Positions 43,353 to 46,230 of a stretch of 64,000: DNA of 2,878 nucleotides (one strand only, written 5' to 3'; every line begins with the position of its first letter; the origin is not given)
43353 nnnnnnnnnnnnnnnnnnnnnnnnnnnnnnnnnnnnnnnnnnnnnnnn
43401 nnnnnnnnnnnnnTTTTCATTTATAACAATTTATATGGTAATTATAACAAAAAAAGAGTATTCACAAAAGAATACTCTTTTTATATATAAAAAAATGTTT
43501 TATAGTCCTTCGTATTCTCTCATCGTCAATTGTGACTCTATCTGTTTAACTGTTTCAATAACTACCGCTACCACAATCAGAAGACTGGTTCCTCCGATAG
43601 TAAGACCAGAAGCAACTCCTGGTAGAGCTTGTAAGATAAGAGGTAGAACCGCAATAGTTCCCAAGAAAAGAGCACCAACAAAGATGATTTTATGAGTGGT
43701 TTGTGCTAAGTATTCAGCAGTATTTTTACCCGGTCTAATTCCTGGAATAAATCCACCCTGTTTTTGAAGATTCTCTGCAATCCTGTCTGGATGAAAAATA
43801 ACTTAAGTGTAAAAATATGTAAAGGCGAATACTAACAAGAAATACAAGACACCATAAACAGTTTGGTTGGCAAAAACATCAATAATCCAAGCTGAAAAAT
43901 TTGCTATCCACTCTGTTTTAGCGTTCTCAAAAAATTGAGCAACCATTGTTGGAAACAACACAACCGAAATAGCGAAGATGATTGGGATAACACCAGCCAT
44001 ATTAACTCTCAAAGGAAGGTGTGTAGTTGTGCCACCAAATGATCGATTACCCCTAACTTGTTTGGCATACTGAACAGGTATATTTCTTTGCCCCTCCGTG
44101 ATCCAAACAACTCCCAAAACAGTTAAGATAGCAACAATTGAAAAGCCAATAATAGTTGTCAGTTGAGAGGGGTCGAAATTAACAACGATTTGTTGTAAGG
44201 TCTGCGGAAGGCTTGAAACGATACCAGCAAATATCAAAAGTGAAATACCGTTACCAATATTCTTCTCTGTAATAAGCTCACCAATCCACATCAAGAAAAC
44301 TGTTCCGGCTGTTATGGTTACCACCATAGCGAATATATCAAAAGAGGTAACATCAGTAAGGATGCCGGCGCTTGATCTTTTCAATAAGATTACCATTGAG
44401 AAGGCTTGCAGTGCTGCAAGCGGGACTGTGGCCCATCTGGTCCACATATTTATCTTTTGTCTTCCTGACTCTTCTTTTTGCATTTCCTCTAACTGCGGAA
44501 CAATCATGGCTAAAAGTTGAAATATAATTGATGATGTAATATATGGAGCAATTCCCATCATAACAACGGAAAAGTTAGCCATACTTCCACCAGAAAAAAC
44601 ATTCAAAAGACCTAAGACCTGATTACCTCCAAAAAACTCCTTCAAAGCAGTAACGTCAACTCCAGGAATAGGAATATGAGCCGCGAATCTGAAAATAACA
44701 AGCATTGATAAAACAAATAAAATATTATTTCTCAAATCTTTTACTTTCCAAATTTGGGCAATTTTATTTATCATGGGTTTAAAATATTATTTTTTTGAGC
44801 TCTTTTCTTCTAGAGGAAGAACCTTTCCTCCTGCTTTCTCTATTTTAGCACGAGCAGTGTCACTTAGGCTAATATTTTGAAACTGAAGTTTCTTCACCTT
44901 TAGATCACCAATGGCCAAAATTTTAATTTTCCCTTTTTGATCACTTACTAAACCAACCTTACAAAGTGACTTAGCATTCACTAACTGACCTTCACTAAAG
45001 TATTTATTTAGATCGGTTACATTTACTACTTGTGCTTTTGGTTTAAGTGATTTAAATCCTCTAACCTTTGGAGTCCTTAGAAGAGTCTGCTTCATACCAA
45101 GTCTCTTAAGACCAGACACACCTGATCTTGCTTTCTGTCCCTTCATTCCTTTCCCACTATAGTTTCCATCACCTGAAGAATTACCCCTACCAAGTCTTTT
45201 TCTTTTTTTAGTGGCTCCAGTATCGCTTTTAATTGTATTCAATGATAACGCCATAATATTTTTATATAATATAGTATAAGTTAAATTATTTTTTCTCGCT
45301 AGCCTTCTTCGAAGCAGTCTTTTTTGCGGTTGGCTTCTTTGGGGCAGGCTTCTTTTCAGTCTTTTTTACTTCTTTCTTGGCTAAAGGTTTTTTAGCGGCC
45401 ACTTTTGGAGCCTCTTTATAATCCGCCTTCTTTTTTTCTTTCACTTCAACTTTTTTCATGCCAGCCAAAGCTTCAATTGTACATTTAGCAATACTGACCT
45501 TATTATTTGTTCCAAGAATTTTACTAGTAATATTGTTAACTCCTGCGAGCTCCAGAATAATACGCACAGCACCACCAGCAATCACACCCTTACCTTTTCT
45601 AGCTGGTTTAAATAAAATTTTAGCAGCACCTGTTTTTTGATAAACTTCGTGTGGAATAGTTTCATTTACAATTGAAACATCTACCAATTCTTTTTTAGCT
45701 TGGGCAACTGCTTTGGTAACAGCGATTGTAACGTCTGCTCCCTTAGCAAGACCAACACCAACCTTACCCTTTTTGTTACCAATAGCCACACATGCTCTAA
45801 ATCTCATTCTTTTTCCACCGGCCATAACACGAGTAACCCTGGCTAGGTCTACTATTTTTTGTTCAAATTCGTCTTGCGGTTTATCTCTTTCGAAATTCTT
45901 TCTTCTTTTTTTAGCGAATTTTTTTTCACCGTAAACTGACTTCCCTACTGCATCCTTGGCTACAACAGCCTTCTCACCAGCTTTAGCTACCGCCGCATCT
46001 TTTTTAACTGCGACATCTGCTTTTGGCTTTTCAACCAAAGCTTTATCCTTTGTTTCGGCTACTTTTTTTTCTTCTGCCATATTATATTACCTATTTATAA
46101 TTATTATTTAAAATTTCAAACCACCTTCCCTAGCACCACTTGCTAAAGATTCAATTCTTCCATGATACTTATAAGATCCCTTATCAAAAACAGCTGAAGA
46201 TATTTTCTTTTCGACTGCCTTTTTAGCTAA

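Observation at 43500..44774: Essential secY interrupted by a single in-frame TAA, with both halves fully conserved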

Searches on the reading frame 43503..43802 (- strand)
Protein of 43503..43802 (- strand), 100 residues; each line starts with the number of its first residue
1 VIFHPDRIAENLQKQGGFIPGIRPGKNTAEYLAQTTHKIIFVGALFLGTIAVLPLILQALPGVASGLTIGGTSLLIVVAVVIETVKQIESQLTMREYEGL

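Call 51: search_protein_families(library=pfam, proteins=[window:43503-43802:-], max_evalue=0.01)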
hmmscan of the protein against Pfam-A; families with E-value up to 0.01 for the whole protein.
window:43503-43802:- (100 aa): 1 family
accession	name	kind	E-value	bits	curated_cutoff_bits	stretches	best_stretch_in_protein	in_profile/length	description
PF00344.25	SecY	-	3.6e-26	92.7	32.2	1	2-85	228-306/306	SecY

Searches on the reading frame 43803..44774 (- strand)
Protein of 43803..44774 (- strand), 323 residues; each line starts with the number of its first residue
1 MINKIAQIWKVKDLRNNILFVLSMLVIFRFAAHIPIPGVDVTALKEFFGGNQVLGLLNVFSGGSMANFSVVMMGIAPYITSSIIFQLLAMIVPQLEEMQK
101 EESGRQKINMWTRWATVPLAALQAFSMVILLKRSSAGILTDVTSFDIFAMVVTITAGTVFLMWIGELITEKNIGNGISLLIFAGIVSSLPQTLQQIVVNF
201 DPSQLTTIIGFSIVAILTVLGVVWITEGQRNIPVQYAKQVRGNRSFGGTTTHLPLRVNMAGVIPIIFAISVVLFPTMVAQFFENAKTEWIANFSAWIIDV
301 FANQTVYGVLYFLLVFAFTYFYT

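Call 7: find_encoding_contigs(protein=window:43803-44774:-, flank=3000, max_places=10)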
Protein window:43803-44774:- (323 aa): no gene with exactly this product is on record in the collection.

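Call 51: search_protein_families(library=pfam, proteins=[window:43806-44774:-], max_evalue=0.01)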
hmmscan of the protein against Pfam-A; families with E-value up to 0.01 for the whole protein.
window:43806-44774:- (323 aa): 1 family
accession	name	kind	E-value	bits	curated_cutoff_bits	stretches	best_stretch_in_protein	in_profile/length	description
PF00344.25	SecY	-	3.5e-72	243.8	32.2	1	69-323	1-225/306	SecY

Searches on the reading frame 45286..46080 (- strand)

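Call 61: search_protein_families(library=pfam, proteins=[window:45286-46080:-], max_evalue=0.001)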
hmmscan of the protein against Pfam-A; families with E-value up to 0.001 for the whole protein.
window:45286-46080:- (264 aa): 2 families
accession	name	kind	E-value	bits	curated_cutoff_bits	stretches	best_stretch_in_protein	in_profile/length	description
PF03719.21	Ribosomal_S5_C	-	2e-20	72.4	21.5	1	149-214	2-67/71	Ribosomal protein S5, C-terminal domain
PF00333.26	Ribosomal_S5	-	9.7e-19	67.6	27.1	1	72-135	1-64/65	Ribosomal protein S5, N-terminal domain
